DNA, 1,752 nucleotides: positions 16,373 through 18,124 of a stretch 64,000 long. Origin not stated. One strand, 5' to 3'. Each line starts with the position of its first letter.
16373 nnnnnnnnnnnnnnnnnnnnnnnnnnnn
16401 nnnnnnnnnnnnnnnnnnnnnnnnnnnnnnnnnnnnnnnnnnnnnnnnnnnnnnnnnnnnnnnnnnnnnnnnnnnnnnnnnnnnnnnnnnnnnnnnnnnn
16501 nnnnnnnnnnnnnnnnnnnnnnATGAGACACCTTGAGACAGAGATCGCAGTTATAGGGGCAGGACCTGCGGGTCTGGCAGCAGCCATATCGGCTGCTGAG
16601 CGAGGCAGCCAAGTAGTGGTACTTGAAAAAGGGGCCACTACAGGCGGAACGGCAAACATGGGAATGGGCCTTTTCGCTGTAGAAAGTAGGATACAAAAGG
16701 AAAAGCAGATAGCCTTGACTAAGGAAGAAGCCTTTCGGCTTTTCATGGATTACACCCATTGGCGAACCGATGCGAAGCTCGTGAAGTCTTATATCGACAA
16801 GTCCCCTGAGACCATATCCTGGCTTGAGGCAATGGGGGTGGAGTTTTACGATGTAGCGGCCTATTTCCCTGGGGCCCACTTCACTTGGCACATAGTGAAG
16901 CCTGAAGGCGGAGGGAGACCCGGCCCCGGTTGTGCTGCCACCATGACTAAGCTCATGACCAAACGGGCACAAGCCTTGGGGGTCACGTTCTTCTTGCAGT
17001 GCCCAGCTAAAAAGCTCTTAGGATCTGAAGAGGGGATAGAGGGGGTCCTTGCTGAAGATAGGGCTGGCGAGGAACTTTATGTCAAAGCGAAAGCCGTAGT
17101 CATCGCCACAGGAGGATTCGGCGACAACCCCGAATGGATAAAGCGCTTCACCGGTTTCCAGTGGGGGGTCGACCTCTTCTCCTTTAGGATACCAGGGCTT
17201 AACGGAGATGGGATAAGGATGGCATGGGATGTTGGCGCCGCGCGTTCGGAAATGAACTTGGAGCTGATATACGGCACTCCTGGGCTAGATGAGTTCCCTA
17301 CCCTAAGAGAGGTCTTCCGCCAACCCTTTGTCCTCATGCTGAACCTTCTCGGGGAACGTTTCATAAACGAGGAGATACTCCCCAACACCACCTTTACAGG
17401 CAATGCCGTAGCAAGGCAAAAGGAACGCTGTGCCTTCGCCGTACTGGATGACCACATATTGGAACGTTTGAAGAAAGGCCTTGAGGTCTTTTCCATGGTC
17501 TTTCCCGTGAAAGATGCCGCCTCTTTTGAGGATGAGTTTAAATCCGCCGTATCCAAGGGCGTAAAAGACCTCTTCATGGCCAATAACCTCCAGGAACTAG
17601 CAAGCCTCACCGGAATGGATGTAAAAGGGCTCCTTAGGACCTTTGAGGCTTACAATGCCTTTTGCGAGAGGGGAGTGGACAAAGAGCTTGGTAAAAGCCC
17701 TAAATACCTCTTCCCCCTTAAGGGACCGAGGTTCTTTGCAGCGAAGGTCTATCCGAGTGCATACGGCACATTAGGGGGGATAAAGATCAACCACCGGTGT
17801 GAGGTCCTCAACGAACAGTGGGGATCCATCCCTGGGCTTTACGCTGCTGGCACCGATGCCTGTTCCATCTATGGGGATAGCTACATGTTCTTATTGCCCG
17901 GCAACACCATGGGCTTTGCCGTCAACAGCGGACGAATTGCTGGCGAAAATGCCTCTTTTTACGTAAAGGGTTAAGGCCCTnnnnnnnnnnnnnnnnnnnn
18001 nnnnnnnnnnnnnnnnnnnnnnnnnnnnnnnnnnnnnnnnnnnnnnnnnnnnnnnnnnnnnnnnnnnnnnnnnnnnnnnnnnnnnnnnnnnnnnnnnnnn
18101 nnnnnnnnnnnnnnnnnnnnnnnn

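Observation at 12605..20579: Compact eight-kb cluster of six cofactor-rich redox proteins around a cytoplasmic Mo/W enzyme: candidate undescribed NAD(P)H/ferredoxin-coupled oxidoreductase system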

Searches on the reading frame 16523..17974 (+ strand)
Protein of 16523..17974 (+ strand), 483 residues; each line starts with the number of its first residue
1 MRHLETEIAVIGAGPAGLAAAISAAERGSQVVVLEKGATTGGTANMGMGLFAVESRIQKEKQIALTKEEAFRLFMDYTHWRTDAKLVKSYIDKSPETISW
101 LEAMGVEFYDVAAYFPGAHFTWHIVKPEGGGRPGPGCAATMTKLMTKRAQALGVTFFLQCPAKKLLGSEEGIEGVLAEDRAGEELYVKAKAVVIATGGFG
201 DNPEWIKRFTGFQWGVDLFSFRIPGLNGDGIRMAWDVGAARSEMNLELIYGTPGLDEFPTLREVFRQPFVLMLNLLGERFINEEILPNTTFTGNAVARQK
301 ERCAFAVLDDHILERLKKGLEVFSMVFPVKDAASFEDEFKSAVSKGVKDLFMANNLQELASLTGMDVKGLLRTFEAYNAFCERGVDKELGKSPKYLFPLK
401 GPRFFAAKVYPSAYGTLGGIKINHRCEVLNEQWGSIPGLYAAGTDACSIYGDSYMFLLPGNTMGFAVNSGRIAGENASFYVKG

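Call 3: search_protein_families(library=pfam, proteins=[window:16523-17974:+])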
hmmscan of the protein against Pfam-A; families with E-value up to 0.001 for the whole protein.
window:16523-17974:+ (483 aa): 11 families
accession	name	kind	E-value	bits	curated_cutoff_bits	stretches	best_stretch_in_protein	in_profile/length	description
PF00890.30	FAD_binding_2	-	1.7e-56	192.7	20.4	1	8-452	2-405/414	FAD binding domain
PF01266.30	DAO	-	2e-16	60.9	27.9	1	8-201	2-207/353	FAD dependent oxidoreductase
PF03486.20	HI0933_like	-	2.3e-11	44.1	50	1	7-49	2-45/244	HI0933-like protein Rossmann domain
PF12831.13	FAD_oxidored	-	9.4e-11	42.1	27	1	8-197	2-145/416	FAD dependent oxidoreductase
PF07992.20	Pyr_redox_2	-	2e-10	41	26.1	1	7-45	2-37/291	Pyridine nucleotide-disulphide oxidoreductase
PF13450.12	NAD_binding_8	-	1.9e-07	31.7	21.9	1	10-44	1-35/68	NAD(P)-binding Rossmann-like domain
PF01946.23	Thi4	-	4e-07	29.9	26.2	1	3-52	15-65/235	Thi4 family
PF00070.33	Pyr_redox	-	1e-06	29.6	22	0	8-38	2-32/82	Pyridine nucleotide-disulphide oxidoreductase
PF01494.25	FAD_binding_3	-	1.7e-06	28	22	1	5-40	1-36/349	FAD binding domain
PF13738.12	Pyr_redox_3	-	1.8e-06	27.9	30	1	10-39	2-32/305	Pyridine nucleotide-disulphide oxidoreductase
PF01134.28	GIDA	-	9.1e-06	25.4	22.1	1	8-37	2-29/391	Glucose inhibited division protein A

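Call 4: search_protein_families(library=ncbifam, proteins=[window:16523-17974:+], max_evalue=0.00001)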
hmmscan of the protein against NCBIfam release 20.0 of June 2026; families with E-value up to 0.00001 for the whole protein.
window:16523-17974:+ (483 aa): 70 families (the best 25 are shown)
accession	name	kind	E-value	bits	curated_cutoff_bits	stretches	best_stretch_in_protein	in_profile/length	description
NF053717.1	VnlPnlRedVprA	equivalog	9.5e-97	324.8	600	1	7-478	8-479/481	vinyl phenol reductase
TIGR01813.1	flavo_cyto_c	subfamily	5.8e-55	186.8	285.45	1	7-474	1-443/444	flavocytochrome c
NF006130.0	PRK08274.1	equivalog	3.1e-47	161.4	369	1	5-481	5-462/467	FAD-dependent tricarballylate dehydrogenase TcuA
NF005064.0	PRK06481.1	equivalog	3.1e-47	161.4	542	1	7-482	63-504/506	flavocytochrome c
NF004789.0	PRK06134.1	subfamily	5.1e-45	154.1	747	2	145-477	223-567/581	FAD-dependent oxidoreductase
NF005511.0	PRK07121.1-4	equivalog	3.4e-44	151.2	466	2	176-478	254-540/553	FAD-binding protein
NF009478.0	PRK12844.1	equivalog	6.4e-42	143.6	789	2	141-477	212-548/559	3-ketosteroid-delta-1-dehydrogenase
NF005510.0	PRK07121.1-3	subfamily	1.7e-41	142.5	481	3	4-110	21-131/492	FAD-binding protein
NF005508.0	PRK07121.1-1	equivalog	1.5e-37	129.3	537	3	5-118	20-132/497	FAD-binding protein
NF009473.0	PRK12835.1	subfamily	2.3e-36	125.4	837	2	150-475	224-564/585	FAD-binding protein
NF009477.0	PRK12843.1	equivalog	6.9e-36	123.8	758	2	146-477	228-568/578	FAD-dependent oxidoreductase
NF005882.1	PRK07843.1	equivalog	9.4e-36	123.3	788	2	146-475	209-545/547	3-oxosteroid 1-dehydrogenase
NF053677.1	Desat2ChcC2Cyan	equivalog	5.9e-35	120.6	900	2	138-474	203-548/558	4-oxocyclohex-2-ene-1-carboxylate 5-dehydrogenase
NF005509.0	PRK07121.1-2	subfamily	6.8e-35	120.6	630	2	182-478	247-522/527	FAD-binding protein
NF009476.0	PRK12839.1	equivalog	3.2e-31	108.1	940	2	354-477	428-564/572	FAD-dependent oxidoreductase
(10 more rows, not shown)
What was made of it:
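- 16523..17974 (+): Stand-alone FAD_binding_2 reductase, VprA-like, with a Tyr-rich active site. Best NCBIfam hit is vinyl phenol reductase VprA at 325 bits (cut-off 600), aligned over the full length (calls 3, 4).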

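Call 12: search_solved_structures(query=window:16523-17974:+, max_evalue=1e-10)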
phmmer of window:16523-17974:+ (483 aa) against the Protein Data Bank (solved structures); distinct sequences matched with E-value up to 1e-10: 23.
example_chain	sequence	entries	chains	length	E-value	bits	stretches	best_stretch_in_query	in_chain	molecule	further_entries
1lj1_A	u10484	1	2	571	3.8e-43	151.2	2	4-318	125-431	flavocytochrome c3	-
1m64_A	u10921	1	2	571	3.9e-43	151.1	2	4-318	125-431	flavocytochrome c3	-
1kss_A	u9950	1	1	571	5.1e-43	150.7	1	4-482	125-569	flavocytochrome c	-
1jry_A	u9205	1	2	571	7e-43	150.3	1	4-482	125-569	FLAVOCYTOCHROME C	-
1jrx_A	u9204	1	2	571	7.5e-43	150.2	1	4-482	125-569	FLAVOCYTOCHROME C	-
1p2e_A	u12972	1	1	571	7.6e-43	150.2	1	4-482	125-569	flavocytochrome c3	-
1qjd_A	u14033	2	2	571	7.6e-43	150.2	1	4-482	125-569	FLAVOCYTOCHROME C3 | Fumarate reductase flavoprotein subunit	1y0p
1p2h_A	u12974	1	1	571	7.6e-43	150.2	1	4-482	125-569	flavocytochrome c3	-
1jrz_A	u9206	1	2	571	9e-43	149.9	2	4-318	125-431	FLAVOCYTOCHROME C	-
1ksu_A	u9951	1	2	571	1.5e-42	149.2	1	4-482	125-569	flavocytochrome c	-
2b7r_A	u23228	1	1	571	1.7e-42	149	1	4-482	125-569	Fumarate reductase flavoprotein subunit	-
1e39_A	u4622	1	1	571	1.9e-42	148.9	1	4-482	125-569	FUMARATE REDUCTASE FLAVOPROTEIN SUBUNIT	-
1q9i_A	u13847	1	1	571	1.9e-42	148.9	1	4-482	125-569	flavocytochrome c3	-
2b7s_A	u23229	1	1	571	2.1e-42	148.7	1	4-482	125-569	Fumarate reductase flavoprotein subunit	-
1qo8_A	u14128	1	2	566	2.5e-42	148.5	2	6-317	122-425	FLAVOCYTOCHROME C3 FUMARATE REDUCTASE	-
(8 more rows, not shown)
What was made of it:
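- Closest known: Vinyl phenol reductase VprA, flavocytochrome c3 fumarate reductase and urocanate reductase. Same: PDB hits are Fcc3 at 151 bits and UrdA at 108 bits (calls 4, 12).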

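Call 34: find_homologous_proteins(query=window:16523-17974:+, max_evalue=1e-40)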
Query window:16523-17974:+ (483 aa): 4229 proteins with E <= 1e-40 among 8000 candidates; the best 120 are listed.
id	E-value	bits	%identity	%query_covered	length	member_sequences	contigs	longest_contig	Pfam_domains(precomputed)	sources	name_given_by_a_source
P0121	0.0e+0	1098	100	100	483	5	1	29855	PF01946.24,PF01266.31,PF13450.13,PF00890.31,PF07992.21,PF00070.34,PF13738.13,PF03486.21,PF01134.29,PF01494.26,PF12831.14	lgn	-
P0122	1.6e-291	985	87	100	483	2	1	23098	PF01946.24,PF01266.31,PF13450.13,PF00890.31,PF07992.21,PF00070.34,PF13738.13,PF03486.21,PF01134.29,PF12831.14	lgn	-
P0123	2.7e-234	796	71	99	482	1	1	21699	PF01946.24,PF01266.31,PF13450.13,PF00890.31,PF07992.21,PF00070.34,PF13738.13,PF03486.21,PF01134.29,PF12831.14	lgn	-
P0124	7.4e-231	785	69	99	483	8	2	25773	PF01946.24,PF01266.31,PF13450.13,PF00890.31,PF07992.21,PF00070.34,PF13738.13,PF03486.21,PF01134.29,PF01494.26,PF12831.14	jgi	-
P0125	8.8e-198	676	61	100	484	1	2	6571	PF01266.31,PF00890.31,PF07992.21,PF03486.21,PF12831.14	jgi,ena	-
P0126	4.0e-197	674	62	100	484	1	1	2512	PF01946.24,PF01266.31,PF00890.31,PF07992.21,PF03486.21,PF12831.14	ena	-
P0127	1.5e-194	665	62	97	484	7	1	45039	PF01946.24,PF01266.31,PF00890.31,PF07992.21,PF03486.21,PF12831.14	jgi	-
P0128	1.6e-194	665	60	100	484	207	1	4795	PF01946.24,PF01266.31,PF00890.31,PF07992.21,PF00070.34,PF03486.21,PF12831.14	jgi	jgi:fumarate reductase flavoprotein subunit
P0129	5.7e-194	663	61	94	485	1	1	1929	PF01946.24,PF01266.31,PF00890.31,PF07992.21,PF03486.21,PF12831.14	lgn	-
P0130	8.3e-194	663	61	94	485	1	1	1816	PF01946.24,PF01266.31,PF00890.31,PF07992.21,PF03486.21,PF12831.14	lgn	-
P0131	5.7e-193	660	61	100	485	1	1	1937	PF01946.24,PF01266.31,PF00890.31,PF07992.21,PF03486.21,PF12831.14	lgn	-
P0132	7.2e-193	660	60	100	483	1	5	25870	PF01946.24,PF01266.31,PF00890.31,PF07992.21,PF03486.21,PF12831.14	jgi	jgi:fumarate reductase flavoprotein subunit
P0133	2.2e-192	658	60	100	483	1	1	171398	PF01266.31,PF00890.31,PF03486.21,PF12831.14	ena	-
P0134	2.5e-192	658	60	100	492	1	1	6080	PF01266.31,PF00890.31,PF07992.21,PF03486.21,PF12831.14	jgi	jgi:fumarate reductase flavoprotein subunit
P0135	7.1e-192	657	59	100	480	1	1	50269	PF01946.24,PF01266.31,PF00890.31,PF07992.21,PF03486.21,PF01134.29,PF12831.14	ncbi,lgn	-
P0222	1.6e-184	632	59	100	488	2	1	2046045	PF01946.24,PF01266.31,PF13450.13,PF00890.31,PF07992.21,PF03486.21,PF01134.29,PF12831.14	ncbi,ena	-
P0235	3.8e-184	631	58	100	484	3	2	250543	PF01266.31,PF01593.31,PF00890.31,PF07992.21,PF03486.21,PF12831.14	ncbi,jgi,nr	ncbi:MAG: FAD-dependent oxidoreductase [Deltaproteobacteria bacterium]|nr:FAD-dependent oxidoreducta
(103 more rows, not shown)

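Call 36: find_related_loci(query=A2, collection=metagenome_contigs, flank=10000)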
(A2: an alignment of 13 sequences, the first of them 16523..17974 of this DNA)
Query A2 (483 aa) in metagenome_contigs; peptide patterns used: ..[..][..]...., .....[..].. (x = any residue, [..] = any of these).
598 stretches matched a pattern (row limit reached: there are more); 559 encode a relative of the query (tblastn E <= 1e-3); the best 80 are kept; 80 distinct loci.
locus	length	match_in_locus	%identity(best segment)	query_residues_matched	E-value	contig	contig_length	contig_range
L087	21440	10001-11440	69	3-482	0e+0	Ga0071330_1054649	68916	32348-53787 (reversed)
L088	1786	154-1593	61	1-482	0e+0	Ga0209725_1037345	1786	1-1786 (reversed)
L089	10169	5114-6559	57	1-482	0e+0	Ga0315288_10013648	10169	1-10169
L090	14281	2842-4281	61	1-482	0e+0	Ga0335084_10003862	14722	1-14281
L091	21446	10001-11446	57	1-482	0e+0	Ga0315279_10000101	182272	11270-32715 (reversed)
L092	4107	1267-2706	58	1-482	0e+0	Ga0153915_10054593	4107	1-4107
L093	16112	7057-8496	60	1-482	0e+0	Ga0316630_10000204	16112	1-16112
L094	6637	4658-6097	60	1-482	0e+0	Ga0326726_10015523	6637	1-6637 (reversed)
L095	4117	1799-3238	58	1-482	0e+0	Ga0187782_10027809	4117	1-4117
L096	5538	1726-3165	60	1-482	0e+0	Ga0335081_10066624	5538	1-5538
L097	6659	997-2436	60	1-482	0e+0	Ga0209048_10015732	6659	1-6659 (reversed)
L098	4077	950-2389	58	1-482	0e+0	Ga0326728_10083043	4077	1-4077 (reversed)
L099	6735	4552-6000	58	1-482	0e+0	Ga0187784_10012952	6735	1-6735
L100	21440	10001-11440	59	1-482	0e+0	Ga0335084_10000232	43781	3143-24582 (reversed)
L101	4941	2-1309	62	45-482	0e+0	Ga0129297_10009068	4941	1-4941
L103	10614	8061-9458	62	16-482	0e+0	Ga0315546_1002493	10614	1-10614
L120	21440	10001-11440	59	1-482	3e-176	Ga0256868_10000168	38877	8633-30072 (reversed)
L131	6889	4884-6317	58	1-482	1e-172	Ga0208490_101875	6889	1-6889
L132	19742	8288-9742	57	1-482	4e-170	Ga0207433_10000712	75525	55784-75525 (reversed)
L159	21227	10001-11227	59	73-482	9e-161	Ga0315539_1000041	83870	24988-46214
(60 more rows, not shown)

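Call 40: find_encoding_contigs(protein=P0222, flank=10000, max_places=2)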
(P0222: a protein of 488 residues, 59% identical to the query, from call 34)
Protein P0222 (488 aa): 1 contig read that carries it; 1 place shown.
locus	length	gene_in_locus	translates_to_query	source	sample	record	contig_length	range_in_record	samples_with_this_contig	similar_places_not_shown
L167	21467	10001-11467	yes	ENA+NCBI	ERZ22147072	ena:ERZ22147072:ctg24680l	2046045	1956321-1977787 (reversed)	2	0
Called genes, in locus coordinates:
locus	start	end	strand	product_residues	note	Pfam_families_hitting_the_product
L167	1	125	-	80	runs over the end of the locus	-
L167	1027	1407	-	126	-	-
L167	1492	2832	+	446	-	PF01571:GCV_T, PF08669:GCV_T_C (faint)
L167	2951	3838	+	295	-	PF00126:HTH_1, PF03466:LysR_substrate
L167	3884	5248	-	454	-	PF01571:GCV_T, PF08669:GCV_T_C (weak)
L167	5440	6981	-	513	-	PF00158:Sigma54_activat, PF14532:Sigma54_activ_2, PF07728:AAA_5 (weak), PF25601:AAA_lid_14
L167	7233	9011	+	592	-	PF02129:Peptidase_S15, PF08530:PepX_C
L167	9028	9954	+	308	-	PF03358:FMN_red (weak)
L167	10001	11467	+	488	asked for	PF00890:FAD_binding_2, PF01134:GIDA (faint), PF01266:DAO, PF01946:Thi4 (weak), PF03486:HI0933_like, PF07992:Pyr_redox_2 (weak), PF12831:FAD_oxidored, PF13450:NAD_binding_8 (weak)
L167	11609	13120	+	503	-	PF06980:DUF1302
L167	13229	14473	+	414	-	PF07044:DUF1329, PF17131:TP_0789-like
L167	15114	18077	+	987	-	PF21423:AhtL-like_1st, PF00384:Molybdopterin, PF01568:Molydop_binding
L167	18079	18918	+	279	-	PF12838:Fer4_7 (faint), PF13187:Fer4_9 (faint), PF13247:Fer4_11, PF13715:CarbopepD_reg_2 (weak)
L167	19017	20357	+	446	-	PF01208:URO-D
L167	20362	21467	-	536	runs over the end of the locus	PF01590:GAF (weak), PF00158:Sigma54_activat, PF14532:Sigma54_activ_2, PF07728:AAA_5, PF25601:AAA_lid_14, PF02954:HTH_8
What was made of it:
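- Closest known: Pyrogallol-phloroglucinol transhydroxylase. Different: The window protein gave no PF21423 (AhtL-like) hit (call 3), a domain seen in the true relative of L167 (call 40).
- L167 places CocE-FLR-FAD next to a true AthL-type transhydroxylase-like enzyme (call 40).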

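Call 41: find_encoding_contigs(protein=P0235, flank=10000, max_places=2)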
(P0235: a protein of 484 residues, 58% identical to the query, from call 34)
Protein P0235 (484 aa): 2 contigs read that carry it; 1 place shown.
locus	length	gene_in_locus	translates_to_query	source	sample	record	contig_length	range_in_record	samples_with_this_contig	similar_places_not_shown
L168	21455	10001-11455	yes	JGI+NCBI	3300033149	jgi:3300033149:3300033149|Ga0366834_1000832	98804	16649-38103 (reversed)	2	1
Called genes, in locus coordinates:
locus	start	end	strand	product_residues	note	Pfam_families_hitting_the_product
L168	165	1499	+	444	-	PF00989:PAS (faint), PF08448:PAS_4 (faint), PF13426:PAS_9 (weak), PF08447:PAS_3, PF13426:PAS_9 (weak), PF00196:GerE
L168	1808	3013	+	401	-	PF13433:Peripla_BP_5 (weak), PF13458:Peripla_BP_6, PF13433:Peripla_BP_5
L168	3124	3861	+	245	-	PF11398:DUF2813 (weak), PF00005:ABC_tran, PF13555:AAA_29, PF13304:AAA_21 (faint), PF12399:BCA_ABC_TP_C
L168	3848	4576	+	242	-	PF00005:ABC_tran, PF13304:AAA_21 (faint)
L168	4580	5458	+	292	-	PF02653:BPD_transp_2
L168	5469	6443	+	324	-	PF02653:BPD_transp_2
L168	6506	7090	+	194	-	PF18089:DAPG_hydrolase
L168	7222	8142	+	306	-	PF03358:FMN_red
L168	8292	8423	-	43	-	-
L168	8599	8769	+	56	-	-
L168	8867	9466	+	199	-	PF13577:SnoaL_4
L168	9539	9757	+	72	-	-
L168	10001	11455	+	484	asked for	PF00890:FAD_binding_2, PF01266:DAO, PF01593:Amino_oxidase (faint), PF03486:HI0933_like (weak), PF07992:Pyr_redox_2 (faint), PF12831:FAD_oxidored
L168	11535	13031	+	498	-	PF00501:AMP-binding, PF13193:AMP-binding_C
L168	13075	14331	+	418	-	PF04412:AcnX, PF28403:AcnX_2nd, PF28406:AcnX_3rd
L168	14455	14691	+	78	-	PF01989:AcnX_swivel_put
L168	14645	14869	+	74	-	-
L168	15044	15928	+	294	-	PF01791:DeoC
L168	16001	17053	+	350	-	PF08240:ADH_N, PF00107:ADH_zinc_N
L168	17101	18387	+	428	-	PF01116:F_bP_aldolase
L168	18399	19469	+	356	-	PF01336:tRNA_anti-codon, PF01966:HD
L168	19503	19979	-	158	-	PF01592:NifU_N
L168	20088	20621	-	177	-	PF00557:Peptidase_M24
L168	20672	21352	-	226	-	PF00406:ADK, PF13207:AAA_17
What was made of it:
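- L168 has phloretin-hydrolase-like, FLR, SnoaL and FAD-reductase genes together (call 41).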

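Call 44: search_protein_families(library=pfam, proteins=[L091:7595-9142:-, L090:12750-13724:-, L120:5578-6177:+], max_evalue=0.00001)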
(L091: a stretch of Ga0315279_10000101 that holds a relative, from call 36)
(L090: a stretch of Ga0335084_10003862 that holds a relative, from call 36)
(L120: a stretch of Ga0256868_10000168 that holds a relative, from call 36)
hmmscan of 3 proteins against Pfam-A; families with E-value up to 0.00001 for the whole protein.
L091:7595-9142:- (515 aa): 4 families
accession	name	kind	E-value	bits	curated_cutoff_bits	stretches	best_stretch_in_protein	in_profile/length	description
PF01512.22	Complex1_51K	-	1e-41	142.7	31.2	1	135-304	1-147/150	Nuo51 FMN-binding domain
PF10589.14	NADH_4Fe-4S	-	1.3e-28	99.1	23.5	1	417-501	1-85/85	NADH-ubiquinone oxidoreductase-F iron-sulfur binding region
PF01257.25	2Fe-2S_thioredx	-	1.7e-13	51.1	24.8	1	7-65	3-61/145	Thioredoxin-like [2Fe-2S] ferredoxin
PF10531.15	SLBB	-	2.9e-09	37.1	27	1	330-365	2-37/55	SLBB domain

L090:12750-13724:- (324 aa): 1 family
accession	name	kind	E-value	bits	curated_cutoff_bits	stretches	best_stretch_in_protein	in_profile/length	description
PF02653.21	BPD_transp_2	-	7.6e-40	137.2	26.8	1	32-298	4-268/269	Branched-chain amino acid transport system / permease component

L120:5578-6177:+ (199 aa): 1 family
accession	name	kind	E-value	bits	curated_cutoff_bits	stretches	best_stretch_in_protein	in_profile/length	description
PF13577.12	SnoaL_4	-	2.4e-17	63.5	24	1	11-141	1-122/126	SnoaL-like domain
